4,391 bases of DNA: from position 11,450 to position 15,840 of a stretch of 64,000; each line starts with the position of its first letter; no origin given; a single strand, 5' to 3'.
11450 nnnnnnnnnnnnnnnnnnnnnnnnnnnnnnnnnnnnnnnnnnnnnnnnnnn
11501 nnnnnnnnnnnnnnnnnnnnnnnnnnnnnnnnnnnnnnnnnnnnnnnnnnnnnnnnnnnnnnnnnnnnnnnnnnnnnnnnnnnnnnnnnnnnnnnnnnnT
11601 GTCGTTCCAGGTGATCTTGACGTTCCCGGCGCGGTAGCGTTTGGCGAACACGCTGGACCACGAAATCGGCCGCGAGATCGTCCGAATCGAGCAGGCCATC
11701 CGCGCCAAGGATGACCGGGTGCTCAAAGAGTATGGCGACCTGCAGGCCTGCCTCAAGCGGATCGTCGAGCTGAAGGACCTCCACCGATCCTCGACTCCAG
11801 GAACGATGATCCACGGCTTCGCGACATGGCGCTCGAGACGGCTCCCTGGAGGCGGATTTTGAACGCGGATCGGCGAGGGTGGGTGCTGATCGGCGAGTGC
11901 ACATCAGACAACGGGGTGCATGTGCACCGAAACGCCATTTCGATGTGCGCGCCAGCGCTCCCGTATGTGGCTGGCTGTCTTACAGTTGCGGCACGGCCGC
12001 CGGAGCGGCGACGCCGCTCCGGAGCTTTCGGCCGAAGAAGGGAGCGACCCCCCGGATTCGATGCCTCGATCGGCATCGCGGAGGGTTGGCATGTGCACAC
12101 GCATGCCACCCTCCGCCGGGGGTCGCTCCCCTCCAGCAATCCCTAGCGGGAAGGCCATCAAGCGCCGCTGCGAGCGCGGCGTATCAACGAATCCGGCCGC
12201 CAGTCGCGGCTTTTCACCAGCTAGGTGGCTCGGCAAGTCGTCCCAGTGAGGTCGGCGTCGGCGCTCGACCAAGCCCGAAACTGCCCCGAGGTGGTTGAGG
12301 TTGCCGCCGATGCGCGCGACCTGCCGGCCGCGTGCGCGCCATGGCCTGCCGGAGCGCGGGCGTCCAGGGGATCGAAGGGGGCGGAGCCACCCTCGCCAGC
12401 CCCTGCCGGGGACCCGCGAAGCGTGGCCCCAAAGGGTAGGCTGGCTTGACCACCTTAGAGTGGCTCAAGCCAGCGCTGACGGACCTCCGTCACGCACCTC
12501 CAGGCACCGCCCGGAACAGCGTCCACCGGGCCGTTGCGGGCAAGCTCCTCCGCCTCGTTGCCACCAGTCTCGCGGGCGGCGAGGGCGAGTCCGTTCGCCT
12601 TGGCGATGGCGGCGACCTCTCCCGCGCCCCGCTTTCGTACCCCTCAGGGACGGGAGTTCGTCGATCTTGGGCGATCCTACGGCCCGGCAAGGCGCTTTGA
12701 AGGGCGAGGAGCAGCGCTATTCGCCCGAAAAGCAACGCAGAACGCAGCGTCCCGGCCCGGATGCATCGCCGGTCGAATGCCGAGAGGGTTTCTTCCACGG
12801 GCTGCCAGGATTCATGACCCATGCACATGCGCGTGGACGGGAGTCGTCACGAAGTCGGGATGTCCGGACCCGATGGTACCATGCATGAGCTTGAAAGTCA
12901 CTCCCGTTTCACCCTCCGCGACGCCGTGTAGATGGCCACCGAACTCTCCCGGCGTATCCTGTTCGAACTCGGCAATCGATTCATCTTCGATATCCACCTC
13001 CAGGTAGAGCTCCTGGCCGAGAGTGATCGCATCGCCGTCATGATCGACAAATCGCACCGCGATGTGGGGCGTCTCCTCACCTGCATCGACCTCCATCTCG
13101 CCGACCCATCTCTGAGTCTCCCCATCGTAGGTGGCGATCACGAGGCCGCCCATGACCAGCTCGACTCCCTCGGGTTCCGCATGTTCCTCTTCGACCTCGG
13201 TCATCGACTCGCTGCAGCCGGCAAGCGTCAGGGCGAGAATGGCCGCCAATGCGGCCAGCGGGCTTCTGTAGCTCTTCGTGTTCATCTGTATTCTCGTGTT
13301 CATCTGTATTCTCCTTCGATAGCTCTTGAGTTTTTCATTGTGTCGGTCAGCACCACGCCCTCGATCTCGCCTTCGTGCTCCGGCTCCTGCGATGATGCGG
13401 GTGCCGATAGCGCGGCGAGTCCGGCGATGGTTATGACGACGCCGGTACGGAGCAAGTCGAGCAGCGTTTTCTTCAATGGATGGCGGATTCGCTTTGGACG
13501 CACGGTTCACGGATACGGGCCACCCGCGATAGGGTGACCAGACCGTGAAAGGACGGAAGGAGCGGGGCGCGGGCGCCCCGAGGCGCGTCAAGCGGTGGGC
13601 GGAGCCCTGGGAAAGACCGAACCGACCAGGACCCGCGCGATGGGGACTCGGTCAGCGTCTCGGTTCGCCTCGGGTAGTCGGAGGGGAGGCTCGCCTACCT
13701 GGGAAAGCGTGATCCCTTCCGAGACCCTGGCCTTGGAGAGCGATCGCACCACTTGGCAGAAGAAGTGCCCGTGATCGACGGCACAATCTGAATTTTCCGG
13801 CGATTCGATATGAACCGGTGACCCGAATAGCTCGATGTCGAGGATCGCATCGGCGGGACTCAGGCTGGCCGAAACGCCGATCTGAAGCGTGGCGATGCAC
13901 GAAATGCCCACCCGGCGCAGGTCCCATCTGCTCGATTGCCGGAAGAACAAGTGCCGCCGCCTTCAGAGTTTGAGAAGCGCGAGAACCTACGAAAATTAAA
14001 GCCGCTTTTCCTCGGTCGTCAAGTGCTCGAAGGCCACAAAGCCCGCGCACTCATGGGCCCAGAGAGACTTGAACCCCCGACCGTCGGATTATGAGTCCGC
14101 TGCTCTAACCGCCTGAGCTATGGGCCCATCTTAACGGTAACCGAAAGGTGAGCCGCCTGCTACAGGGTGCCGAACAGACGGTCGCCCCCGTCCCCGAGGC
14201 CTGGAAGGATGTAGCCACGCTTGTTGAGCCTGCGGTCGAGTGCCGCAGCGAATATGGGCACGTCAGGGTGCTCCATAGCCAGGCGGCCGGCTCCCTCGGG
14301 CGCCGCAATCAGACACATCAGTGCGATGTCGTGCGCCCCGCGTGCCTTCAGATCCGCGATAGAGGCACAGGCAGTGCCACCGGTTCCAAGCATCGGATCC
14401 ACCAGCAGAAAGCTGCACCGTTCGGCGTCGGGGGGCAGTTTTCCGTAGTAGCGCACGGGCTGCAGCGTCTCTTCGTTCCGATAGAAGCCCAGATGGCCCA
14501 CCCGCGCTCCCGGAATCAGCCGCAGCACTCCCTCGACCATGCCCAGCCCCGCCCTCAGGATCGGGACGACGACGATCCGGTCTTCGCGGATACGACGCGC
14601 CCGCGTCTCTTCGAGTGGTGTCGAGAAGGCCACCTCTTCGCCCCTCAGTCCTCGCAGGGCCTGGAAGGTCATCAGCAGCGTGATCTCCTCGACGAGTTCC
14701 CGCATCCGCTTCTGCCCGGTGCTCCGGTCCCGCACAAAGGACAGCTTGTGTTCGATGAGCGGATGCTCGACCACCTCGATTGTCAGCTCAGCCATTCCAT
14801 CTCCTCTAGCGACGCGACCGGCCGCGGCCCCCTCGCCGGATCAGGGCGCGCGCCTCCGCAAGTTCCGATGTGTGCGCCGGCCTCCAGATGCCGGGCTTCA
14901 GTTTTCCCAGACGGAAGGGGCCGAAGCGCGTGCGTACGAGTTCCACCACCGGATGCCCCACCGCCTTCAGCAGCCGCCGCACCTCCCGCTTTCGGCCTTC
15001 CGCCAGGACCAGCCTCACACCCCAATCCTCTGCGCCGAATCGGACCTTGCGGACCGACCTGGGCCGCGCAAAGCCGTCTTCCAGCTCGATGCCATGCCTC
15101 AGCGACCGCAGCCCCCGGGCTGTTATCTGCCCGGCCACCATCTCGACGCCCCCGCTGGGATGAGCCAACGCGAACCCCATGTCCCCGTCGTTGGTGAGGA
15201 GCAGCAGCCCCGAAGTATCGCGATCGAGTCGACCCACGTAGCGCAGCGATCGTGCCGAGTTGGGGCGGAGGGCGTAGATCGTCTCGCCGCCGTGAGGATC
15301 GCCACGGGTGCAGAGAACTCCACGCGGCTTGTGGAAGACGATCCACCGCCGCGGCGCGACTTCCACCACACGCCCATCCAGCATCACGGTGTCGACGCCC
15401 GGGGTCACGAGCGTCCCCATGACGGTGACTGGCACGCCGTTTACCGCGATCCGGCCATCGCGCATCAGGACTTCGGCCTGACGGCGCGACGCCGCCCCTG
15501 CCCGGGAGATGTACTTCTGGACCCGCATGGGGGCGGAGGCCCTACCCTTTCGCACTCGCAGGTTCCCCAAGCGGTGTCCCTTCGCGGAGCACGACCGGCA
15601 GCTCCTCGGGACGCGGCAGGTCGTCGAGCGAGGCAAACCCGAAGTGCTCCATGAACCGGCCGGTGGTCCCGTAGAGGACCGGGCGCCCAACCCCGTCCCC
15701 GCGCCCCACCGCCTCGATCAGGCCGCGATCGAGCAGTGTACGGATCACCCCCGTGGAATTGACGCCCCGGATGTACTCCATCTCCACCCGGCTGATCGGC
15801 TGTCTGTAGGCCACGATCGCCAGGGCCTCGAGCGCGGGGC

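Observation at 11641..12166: Three diverged copies of a composite unit: ~70-aa C-terminal coding fragment followed by a ~300-nt element with compensatory base changes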

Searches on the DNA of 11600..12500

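Call 78: search_rna_families(source=window, start=11600, end=12500, threshold=evalue, max_evalue=1)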
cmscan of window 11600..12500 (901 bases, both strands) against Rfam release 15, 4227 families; matches with E-value up to 1: 0.
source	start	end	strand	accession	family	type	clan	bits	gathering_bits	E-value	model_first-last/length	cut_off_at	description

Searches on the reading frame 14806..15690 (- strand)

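Call 22: search_protein_families(library=pfam, proteins=[window:14806-15690:-], max_evalue=0.01)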
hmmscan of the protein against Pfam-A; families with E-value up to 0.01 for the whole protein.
window:14806-15690:- (294 aa): 2 families
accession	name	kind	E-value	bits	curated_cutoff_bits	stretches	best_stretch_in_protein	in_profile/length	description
PF00849.27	PseudoU_synth_2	-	7.3e-16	59.2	26.8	1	116-180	2-72/152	RNA pseudouridylate synthase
PF01479.30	S4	-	4.3e-10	39.6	22.8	1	55-98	1-45/48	S4 domain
